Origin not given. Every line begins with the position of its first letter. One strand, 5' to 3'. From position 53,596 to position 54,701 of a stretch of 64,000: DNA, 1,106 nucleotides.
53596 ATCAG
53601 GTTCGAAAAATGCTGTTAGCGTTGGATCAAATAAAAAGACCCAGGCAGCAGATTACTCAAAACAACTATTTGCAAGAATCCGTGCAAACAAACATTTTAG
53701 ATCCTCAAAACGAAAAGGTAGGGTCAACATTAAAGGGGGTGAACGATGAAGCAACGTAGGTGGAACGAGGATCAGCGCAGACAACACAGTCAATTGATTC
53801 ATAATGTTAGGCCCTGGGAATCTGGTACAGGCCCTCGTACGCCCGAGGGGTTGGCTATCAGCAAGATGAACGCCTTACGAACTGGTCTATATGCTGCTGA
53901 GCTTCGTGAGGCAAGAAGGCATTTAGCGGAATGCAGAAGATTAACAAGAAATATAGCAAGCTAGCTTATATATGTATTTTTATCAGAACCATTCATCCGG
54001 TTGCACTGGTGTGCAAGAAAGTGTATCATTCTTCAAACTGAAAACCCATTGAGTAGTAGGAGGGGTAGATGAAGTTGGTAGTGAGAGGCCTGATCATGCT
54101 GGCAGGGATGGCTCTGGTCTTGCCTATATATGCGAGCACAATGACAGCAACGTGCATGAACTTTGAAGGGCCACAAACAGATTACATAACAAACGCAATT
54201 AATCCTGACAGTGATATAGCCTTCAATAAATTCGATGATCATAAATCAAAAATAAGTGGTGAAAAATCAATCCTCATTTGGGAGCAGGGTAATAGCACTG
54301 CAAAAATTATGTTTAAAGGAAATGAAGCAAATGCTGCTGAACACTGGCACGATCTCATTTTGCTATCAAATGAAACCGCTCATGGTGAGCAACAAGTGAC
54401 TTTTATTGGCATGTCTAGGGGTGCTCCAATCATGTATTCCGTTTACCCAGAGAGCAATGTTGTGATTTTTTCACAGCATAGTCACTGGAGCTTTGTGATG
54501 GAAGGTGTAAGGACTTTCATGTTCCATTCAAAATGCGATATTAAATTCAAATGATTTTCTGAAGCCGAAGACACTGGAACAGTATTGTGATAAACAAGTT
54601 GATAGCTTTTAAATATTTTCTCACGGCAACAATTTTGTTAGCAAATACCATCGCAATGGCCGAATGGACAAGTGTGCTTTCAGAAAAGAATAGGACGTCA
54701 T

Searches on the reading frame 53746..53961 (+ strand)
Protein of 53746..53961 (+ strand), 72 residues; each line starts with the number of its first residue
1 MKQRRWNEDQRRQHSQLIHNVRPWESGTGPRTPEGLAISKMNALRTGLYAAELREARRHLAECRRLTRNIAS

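Call 6: search_protein_families(library=pfam, proteins=[window:53746-53961:+], max_evalue=0.01)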
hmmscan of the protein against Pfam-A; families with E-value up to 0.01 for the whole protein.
window:53746-53961:+ (72 aa): 0 families

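Call 11: search_protein_families(library=phrogs, proteins=[window:53746-53961:+], max_evalue=0.01)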
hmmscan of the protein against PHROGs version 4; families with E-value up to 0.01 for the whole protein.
window:53746-53961:+ (72 aa): 0 families

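Call 12: search_protein_families(library=padloc, proteins=[window:53746-53961:+], max_evalue=0.01)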
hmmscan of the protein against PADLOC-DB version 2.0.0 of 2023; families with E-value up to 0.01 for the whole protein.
window:53746-53961:+ (72 aa): 0 families

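Call 60: search_protein_families(library=ncbifam, proteins=[window:53746-53961:+], max_evalue=1)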
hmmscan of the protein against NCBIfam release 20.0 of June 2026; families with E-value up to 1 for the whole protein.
window:53746-53961:+ (72 aa): 0 families

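Call 63: find_homologous_proteins(query=window:53746-53961:+, max_evalue=0.01)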
Query window:53746-53961:+ (72 aa): 1 proteins with E <= 0.01 among 1 candidates.
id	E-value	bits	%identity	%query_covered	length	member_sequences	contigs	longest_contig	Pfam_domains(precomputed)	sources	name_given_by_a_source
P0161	7.5e-38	145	96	100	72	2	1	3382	-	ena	-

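Call 64: find_encoding_contigs(protein=P0161, flank=8000, max_places=4)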
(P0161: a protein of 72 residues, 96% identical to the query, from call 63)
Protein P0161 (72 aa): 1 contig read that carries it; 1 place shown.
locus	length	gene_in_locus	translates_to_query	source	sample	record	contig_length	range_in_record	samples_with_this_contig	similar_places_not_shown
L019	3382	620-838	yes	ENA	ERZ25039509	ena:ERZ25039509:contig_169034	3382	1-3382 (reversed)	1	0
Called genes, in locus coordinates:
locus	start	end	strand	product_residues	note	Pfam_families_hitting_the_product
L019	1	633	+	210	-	?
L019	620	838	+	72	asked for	-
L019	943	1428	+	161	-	-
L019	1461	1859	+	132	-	PF16747:Adhesin_E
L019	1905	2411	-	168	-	-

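Call 69: search_dna_similar(query=window:53746-53961:+, collection=plasmids, mode=protein, max_evalue=1, max_rows=25)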
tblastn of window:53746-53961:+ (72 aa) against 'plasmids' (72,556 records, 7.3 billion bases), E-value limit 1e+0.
Records with a match: 6; places in all: 6; records where one place covers at least 80% of the query: 0.
Best place of each record, by identity: <60% 6.
By first word of the organism name: Polaromonas 2; Anabaena 1; Pseudanabaena 1; Ralstonia 1; Fischerella 1.
By predicted mobility (MOB-suite, as given by PLSDB): non-mobilizable 5; mobilizable 1.
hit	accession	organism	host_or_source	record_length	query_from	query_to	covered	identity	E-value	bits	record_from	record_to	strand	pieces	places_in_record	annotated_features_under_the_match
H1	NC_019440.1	Anabaena sp. 90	-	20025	5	47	60%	48.8%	2e-4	44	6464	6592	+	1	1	hypothetical protein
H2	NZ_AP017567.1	Pseudanabaena sp. ABRG5-3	-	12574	1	47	65%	38.3%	5e-2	37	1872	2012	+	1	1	hypothetical protein (x2)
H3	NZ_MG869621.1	Polaromonas sp. H8N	Hansbreen Glacier, Spitsbergen, surface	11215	6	47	58%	42.9%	1e-3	42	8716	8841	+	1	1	none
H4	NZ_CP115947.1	Ralstonia solanacearum MolK2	Musa sp.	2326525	6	47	58%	38.1%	4e-3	40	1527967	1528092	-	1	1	record has no annotation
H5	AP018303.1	Fischerella sp. NIES-4106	-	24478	6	35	42%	46.7%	3e-1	35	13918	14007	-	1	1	hypothetical protein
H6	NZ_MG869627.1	Polaromonas sp. W9N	Werenskioldbreen Glacier, Spitsbergen, ...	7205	6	47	58%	33.3%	1e+0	34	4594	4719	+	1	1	hypothetical protein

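Call 70: search_dna_similar(query=window:53746-53961:+, collection=phages, mode=protein, max_evalue=1, max_rows=25)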
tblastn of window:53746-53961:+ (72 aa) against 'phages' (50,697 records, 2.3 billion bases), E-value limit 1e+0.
No match.

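Call 72: get_annotated_region(hit=H1, flank=5000)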
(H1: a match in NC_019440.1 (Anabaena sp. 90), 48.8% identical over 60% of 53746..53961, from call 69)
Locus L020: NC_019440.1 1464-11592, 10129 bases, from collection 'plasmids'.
description: Anabaena sp. 90 plasmid pANA03, complete sequence
organism: Anabaena sp. 90 (NCBI taxid 46234)
taxonomy: Bacteria; Cyanobacteriota; Cyanophyceae; Nostocales; Nostocaceae; Anabaena; Anabaena sp. 90
host: -; source: -; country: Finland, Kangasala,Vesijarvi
typing (MOB-suite, as given by PLSDB): non-mobilizable
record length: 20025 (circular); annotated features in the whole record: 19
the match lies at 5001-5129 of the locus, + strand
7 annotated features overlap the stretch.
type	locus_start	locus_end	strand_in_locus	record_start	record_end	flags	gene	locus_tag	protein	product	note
CDS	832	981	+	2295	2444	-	-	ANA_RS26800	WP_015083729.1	hypothetical protein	-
CDS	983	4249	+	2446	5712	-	-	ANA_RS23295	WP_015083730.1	DUF3987 domain-containing protein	-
CDS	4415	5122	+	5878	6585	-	-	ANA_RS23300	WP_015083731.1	hypothetical protein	-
CDS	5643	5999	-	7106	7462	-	-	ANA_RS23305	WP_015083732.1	hypothetical protein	-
CDS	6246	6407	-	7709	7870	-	-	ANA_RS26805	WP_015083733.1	hypothetical protein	-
CDS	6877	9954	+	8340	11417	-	-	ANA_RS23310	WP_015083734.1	UvrD-helicase domain-containing protein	-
CDS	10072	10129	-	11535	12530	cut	-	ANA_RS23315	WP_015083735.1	tyrosine-type recombinase/integrase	GO:0015074 - DNA integration [Evidence IEA]; GO:0006310 - DNA recombination [Evidence IEA]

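Call 73: get_annotated_region(hit=H3, flank=6000)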
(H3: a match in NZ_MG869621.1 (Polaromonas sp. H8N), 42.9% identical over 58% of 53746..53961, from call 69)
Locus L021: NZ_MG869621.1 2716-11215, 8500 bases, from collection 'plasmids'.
description: Polaromonas sp. H8N plasmid pH8NP1, complete sequence
organism: Polaromonas sp. H8N (NCBI taxid 1840297)
taxonomy: Bacteria; Pseudomonadota; Betaproteobacteria; Burkholderiales; Comamonadaceae; Polaromonas; Polaromonas sp. H8N
host: -; source: Hansbreen Glacier, Spitsbergen, surface; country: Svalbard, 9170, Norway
typing (MOB-suite, as given by PLSDB): mobilizable; relaxase MOBV
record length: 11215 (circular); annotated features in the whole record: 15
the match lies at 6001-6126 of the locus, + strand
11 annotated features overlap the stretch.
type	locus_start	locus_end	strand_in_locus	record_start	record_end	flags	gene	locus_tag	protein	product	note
CDS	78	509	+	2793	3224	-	-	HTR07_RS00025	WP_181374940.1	hypothetical protein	-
CDS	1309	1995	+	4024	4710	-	-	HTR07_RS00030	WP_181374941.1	recombinase family protein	GO:0006310 - DNA recombination [Evidence IEA]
CDS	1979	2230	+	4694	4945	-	-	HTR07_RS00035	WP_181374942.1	hypothetical protein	-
CDS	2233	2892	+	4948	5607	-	-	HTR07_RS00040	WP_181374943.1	DUF3102 domain-containing protein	-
CDS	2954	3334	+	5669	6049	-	-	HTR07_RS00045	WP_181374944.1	hypothetical protein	-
CDS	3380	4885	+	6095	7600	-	-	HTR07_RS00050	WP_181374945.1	Clp protease N-terminal domain-containing protein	-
CDS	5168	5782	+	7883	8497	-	-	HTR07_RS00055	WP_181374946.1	hypothetical protein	-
CDS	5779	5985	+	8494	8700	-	-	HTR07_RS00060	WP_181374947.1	hypothetical protein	-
CDS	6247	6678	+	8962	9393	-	-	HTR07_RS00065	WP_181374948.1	hypothetical protein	-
CDS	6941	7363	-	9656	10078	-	-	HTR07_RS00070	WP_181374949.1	type II toxin-antitoxin system PemK/MazF family toxin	-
CDS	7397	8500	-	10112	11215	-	-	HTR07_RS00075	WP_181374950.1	hypothetical protein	-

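Call 94: get_annotated_region(hit=H2, flank=4000)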
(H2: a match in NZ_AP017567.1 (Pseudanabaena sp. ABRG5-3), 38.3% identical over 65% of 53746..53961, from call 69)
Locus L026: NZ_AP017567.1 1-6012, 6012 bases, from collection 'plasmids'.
description: Pseudanabaena sp. ABRG5-3 plasmid ABRG53g, complete sequence
organism: Pseudanabaena sp. ABRG5-3 (NCBI taxid 685565)
taxonomy: Bacteria; Cyanobacteriota; Cyanophyceae; Pseudanabaenales; Pseudanabaenaceae; Pseudanabaena; Pseudanabaena sp. ABRG5-3
host: -; source: -; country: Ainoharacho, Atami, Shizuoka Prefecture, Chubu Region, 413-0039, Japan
typing (MOB-suite, as given by PLSDB): non-mobilizable
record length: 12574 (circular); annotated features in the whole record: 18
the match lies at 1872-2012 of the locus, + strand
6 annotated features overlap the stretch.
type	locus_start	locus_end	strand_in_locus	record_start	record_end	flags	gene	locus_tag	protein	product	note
CDS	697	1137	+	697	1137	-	-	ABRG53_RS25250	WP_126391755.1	hypothetical protein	-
CDS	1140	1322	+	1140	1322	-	-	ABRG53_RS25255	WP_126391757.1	hypothetical protein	-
CDS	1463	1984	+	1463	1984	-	-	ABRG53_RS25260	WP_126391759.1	hypothetical protein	-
CDS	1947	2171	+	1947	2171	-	-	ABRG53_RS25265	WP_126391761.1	hypothetical protein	-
CDS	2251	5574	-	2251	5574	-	-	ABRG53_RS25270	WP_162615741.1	plasmid replication protein, CyRepA1 family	-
CDS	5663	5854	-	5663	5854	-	-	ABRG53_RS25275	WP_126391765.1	hypothetical protein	-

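Call 95: get_annotated_region(hit=H4, flank=8000)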
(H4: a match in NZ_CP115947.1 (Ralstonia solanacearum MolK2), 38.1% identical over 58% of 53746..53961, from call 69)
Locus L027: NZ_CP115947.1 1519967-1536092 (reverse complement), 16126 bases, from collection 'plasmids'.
description: Ralstonia solanacearum MolK2 plasmid pmega, complete sequence
organism: Ralstonia solanacearum MolK2 (NCBI taxid 564065)
taxonomy: Bacteria; Pseudomonadota; Betaproteobacteria; Burkholderiales; Burkholderiaceae; Ralstonia; Ralstonia solanacearum; Ralstonia solanacearum MolK2
host: -; source: Musa sp.; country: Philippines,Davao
typing (MOB-suite, as given by PLSDB): non-mobilizable; replicon rep_cluster_2238; mating-pair formation MPF_T
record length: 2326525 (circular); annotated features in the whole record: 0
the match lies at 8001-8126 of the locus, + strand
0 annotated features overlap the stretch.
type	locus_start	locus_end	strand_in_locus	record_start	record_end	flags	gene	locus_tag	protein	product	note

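Call 96: get_annotated_region(hit=H6, flank=4000)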
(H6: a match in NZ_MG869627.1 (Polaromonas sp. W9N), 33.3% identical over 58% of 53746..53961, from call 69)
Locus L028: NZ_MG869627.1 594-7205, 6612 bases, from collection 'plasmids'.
description: Polaromonas sp. W9N plasmid pW9NP1, complete sequence
organism: Polaromonas sp. W9N (NCBI taxid 1840323)
taxonomy: Bacteria; Pseudomonadota; Betaproteobacteria; Burkholderiales; Comamonadaceae; Polaromonas; Polaromonas sp. W9N
host: -; source: Werenskioldbreen Glacier, Spitsbergen, surface; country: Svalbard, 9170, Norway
typing (MOB-suite, as given by PLSDB): non-mobilizable
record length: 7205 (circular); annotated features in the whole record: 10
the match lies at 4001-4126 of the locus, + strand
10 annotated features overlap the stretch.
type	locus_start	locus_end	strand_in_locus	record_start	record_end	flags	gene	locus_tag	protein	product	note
CDS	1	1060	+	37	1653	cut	-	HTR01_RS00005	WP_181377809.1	hypothetical protein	-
CDS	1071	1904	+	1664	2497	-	-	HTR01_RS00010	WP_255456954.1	replication protein RepA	-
CDS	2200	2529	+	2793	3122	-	-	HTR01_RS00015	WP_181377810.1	hypothetical protein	-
CDS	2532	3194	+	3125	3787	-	-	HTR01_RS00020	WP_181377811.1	ParA family protein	-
CDS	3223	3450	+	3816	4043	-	-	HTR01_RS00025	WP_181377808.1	hypothetical protein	-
CDS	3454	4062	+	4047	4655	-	-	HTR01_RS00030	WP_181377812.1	hypothetical protein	-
CDS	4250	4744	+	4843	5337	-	-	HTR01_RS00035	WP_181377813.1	hypothetical protein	-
CDS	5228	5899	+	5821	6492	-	-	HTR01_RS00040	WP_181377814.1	recombinase family protein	GO:0006310 - DNA recombination [Evidence IEA]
CDS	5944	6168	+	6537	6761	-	-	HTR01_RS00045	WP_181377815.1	hypothetical protein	-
CDS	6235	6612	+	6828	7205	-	-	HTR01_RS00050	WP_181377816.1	hypothetical protein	-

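Call 100: search_protein_families(library=pfam, proteins=[L027:728-2233:+, L027:2896-3747:+, L027:3747-4928:+, L027:5151-6173:+, L027:6173-6958:+, L027:7421-8080:+, L027:8346-8807:+, L027:9023-9544:+], max_evalue=0.01)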
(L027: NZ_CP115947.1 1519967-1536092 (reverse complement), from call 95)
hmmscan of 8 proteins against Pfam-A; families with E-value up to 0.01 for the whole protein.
L027:728-2233:+ (502 aa): 1 family
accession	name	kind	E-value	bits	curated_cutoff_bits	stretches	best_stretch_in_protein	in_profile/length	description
PF02954.25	HTH_8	-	0.00043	20.4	22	1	443-465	11-33/42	Bacterial regulatory protein, Fis family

L027:2896-3747:+ (284 aa): 2 families
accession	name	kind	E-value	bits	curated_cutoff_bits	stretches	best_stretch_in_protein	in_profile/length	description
PF23639.1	DUF7146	-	8.4e-20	71.5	27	1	90-185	6-102/105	Domain of unknown function (DUF7146)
PF13362.12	Toprim_3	-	1.1e-14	55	27.2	1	198-282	2-91/95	Toprim domain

L027:3747-4928:+ (394 aa): 3 families
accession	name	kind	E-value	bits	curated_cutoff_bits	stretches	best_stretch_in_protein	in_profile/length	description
PF13481.12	AAA_25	-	7.2e-41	140.4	27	1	30-205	11-195/195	AAA domain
PF03796.21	DnaB_C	-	0.0029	17.5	27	1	52-160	19-108/255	DnaB-like helicase C terminal domain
PF06745.19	ATPase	-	0.0096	15.8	26.6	0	52-75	19-42/231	KaiC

L027:5151-6173:+ (341 aa): 11 families
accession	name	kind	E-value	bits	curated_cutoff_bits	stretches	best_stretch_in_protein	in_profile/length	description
PF00665.32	rve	-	1.5e-13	51.3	32.6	1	121-227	4-101/102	Integrase core domain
PF02796.21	HTH_7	-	9e-07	29.4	23.8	1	2-43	3-44/45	Helix-turn-helix domain of resolvase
PF09339.16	HTH_IclR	-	3.5e-05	23.9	22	1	16-42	12-40/52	IclR helix-turn-helix domain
PF13551.12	HTH_29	-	8.3e-05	23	28.1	1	16-60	7-59/64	Winged helix-turn helix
PF13384.12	HTH_23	-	0.00029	21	24.6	1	15-43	12-40/50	Homeodomain-like domain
PF13412.12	HTH_24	-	0.00063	19.7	21.9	1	22-42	19-39/48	Winged helix-turn-helix DNA-binding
PF13936.12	HTH_38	-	0.00083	19.5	27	1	5-42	5-42/44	Helix-turn-helix domain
PF13683.12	rve_3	-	0.00083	19.5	26.5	1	217-259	2-45/67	Integrase core domain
PF13542.12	HTH_Tnp_ISL3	-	0.0015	18.4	27.4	1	16-43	23-49/51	Helix-turn-helix domain of transposase family ISL3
PF08281.18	Sigma70_r4_2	-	0.0029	17.7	25.7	1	23-42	29-48/54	Sigma-70, region 4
PF06322.17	Phage_NinH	-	0.0092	16.3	29.8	0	25-46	21-42/60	Phage NinH protein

L027:6173-6958:+ (262 aa): 14 families
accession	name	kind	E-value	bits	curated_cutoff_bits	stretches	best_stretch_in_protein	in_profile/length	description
PF01695.23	IstB_IS21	-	4.8e-89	298.4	24.1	1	12-249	3-238/238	IstB-like ATP binding protein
PF00308.24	Bac_DnaA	-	7.1e-08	33.2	23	1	92-203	26-138/162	Bacterial DnaA ATPAse domain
PF00004.35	AAA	-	7.5e-08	33.3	21.2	1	104-175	1-69/131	ATPase family associated with various cellular activities (AAA)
PF13191.12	AAA_16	-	3.7e-06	28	32.6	1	88-147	11-85/167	AAA ATPase domain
PF07728.20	AAA_5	-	2e-05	25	22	1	103-172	1-75/139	AAA domain (dynein-related subfamily)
PF20720.3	nSTAND3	-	5e-05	23.5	27.2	1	98-139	14-55/155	Novel STAND NTPase 3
PF13401.12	AAA_22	-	8.1e-05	23.4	27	1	101-141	5-45/130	AAA domain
PF13173.12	AAA_14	-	0.00013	22.4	27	1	103-201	4-96/129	AAA domain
PF20030.5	bpMoxR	-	0.00059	19.4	27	1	86-254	17-185/205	MoxR domain in the MoxR-vWA-beta-propeller ternary systems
PF02562.22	PhoH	-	0.00078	19.4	27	1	94-136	12-54/205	PhoH-like protein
PF05621.17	TniB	-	0.0026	17.6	22.4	0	89-124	23-58/189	Bacterial TniB protein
PF04851.21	ResIII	-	0.0036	17.7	22.5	1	90-140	10-62/164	Type III restriction enzyme, res subunit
PF00005.33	ABC_tran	-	0.0042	18.1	25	1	98-127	8-37/137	ABC transporter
PF13481.12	AAA_25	-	0.0046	17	27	0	85-127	18-59/195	AAA domain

L027:7421-8080:+ (220 aa): 0 families

L027:8346-8807:+ (154 aa): 1 family
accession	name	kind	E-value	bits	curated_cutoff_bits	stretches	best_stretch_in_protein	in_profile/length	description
PF16747.10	Adhesin_E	-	3.1e-06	27.8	23.7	1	24-137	1-109/109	Surface-adhesin protein E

L027:9023-9544:+ (174 aa): 0 families

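Call 109: search_protein_families(library=ncbifam, alignment_id=A6, max_evalue=1)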
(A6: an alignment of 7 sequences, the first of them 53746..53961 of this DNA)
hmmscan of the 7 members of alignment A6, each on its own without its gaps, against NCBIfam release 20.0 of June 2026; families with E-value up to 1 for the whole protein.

A. member 1, window:53746-53961:+ (72 aa): 0 families

B. families by the number of members that match (of 7 scanned): 3 families
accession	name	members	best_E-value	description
TIGR03776.1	RPE5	1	0.1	palindromic element RPE5 domain-containing protein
NF041373.1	HGG_STG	1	0.12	HGGxSTG domain-containing protein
NF000054.1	AAC_2p_Ie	1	0.15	aminoglycoside N-acetyltransferase AAC(2')-Ie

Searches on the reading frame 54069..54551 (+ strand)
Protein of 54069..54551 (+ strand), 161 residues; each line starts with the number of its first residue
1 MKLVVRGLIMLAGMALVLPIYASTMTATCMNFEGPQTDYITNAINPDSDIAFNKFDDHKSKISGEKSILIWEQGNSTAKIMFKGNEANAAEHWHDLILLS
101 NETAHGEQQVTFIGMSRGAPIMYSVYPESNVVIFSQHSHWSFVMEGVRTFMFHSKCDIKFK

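Call 7: search_protein_families(library=pfam, proteins=[window:54069-54551:+], max_evalue=1)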
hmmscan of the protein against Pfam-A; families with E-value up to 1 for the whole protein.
window:54069-54551:+ (161 aa): 0 families

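Call 11: search_protein_families(library=phrogs, proteins=[window:54069-54551:+], max_evalue=0.01)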
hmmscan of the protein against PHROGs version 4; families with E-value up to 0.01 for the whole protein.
window:54069-54551:+ (161 aa): 1 family
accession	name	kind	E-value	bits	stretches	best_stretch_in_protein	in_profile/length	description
phrog_31090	-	unknown function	0.0057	17.5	1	32-101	13-82/202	-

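Call 12: search_protein_families(library=padloc, proteins=[window:54069-54551:+], max_evalue=0.01)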
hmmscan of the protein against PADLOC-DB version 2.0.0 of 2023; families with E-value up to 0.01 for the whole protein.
window:54069-54551:+ (161 aa): 0 families

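Call 60: search_protein_families(library=ncbifam, proteins=[window:54069-54551:+], max_evalue=1)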
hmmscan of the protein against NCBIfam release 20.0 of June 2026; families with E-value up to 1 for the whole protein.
window:54069-54551:+ (161 aa): 1 family
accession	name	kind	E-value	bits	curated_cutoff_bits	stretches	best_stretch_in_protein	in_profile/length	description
NF033802.1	AimP_fam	subfamily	0.076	13.2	35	1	100-119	24-43/43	lysogeny pheromone AimP family peptide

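Call 83: search_dna_similar(query=window:54069-54551:+, collection=phages, mode=protein, max_evalue=0.1, max_rows=10)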
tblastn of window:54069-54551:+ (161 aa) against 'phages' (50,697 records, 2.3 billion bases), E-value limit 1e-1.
No match.
